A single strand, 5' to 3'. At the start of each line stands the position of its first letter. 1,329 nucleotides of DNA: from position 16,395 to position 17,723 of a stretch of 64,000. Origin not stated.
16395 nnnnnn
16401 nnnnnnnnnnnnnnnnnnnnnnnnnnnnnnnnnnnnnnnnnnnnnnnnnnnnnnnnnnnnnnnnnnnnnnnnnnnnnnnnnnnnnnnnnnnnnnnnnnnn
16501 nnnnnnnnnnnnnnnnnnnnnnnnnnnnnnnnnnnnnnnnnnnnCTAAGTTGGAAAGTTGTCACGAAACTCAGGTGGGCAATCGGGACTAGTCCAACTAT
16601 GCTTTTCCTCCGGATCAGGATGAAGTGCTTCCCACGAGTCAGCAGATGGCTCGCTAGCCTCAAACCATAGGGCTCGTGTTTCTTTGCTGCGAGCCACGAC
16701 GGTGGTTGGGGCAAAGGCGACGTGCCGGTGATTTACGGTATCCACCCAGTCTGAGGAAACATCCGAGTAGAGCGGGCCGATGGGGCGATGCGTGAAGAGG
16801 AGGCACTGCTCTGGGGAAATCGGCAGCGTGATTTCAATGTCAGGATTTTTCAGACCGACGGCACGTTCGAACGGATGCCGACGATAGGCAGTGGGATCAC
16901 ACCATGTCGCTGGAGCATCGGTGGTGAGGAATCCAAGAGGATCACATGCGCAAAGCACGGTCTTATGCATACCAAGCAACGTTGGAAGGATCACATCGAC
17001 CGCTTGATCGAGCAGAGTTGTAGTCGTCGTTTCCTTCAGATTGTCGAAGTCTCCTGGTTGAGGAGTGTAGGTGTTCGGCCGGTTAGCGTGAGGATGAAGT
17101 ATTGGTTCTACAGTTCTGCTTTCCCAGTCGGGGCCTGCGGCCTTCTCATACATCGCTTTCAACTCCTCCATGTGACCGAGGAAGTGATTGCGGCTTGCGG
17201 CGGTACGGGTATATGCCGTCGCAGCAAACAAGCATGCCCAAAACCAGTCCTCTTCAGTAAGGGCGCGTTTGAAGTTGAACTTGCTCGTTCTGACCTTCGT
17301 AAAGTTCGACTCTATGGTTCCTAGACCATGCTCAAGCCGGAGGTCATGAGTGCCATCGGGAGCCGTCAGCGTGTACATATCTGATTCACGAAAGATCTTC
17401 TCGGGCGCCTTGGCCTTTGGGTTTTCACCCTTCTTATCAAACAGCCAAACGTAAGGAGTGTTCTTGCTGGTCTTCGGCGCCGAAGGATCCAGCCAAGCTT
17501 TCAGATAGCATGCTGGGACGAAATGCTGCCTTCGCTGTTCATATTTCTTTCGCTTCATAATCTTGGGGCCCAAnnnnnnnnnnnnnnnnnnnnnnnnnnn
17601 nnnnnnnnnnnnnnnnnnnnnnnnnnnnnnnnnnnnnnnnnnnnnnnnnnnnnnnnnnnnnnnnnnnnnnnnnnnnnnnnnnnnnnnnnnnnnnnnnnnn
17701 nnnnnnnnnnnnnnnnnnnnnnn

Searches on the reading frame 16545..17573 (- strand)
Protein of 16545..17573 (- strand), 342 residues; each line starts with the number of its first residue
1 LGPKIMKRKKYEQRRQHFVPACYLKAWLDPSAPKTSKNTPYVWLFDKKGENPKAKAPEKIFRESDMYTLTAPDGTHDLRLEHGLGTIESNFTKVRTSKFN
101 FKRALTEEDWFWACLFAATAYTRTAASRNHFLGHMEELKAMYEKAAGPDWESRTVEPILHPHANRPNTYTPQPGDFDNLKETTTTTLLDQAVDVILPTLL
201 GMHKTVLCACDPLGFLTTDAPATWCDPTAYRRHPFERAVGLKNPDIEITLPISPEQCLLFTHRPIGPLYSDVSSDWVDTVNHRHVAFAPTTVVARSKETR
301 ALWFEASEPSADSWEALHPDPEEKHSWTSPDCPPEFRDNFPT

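Call 63: search_protein_families(library=pfam, proteins=[window:16545-17573:-], max_evalue=0.001)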
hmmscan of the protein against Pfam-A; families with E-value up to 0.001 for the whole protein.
window:16545-17573:- (342 aa): 1 family
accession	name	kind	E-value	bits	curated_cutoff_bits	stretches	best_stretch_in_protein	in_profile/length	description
PF14022.11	DUF4238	-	1.1e-30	107.4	27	1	15-297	1-280/281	Protein of unknown function (DUF4238)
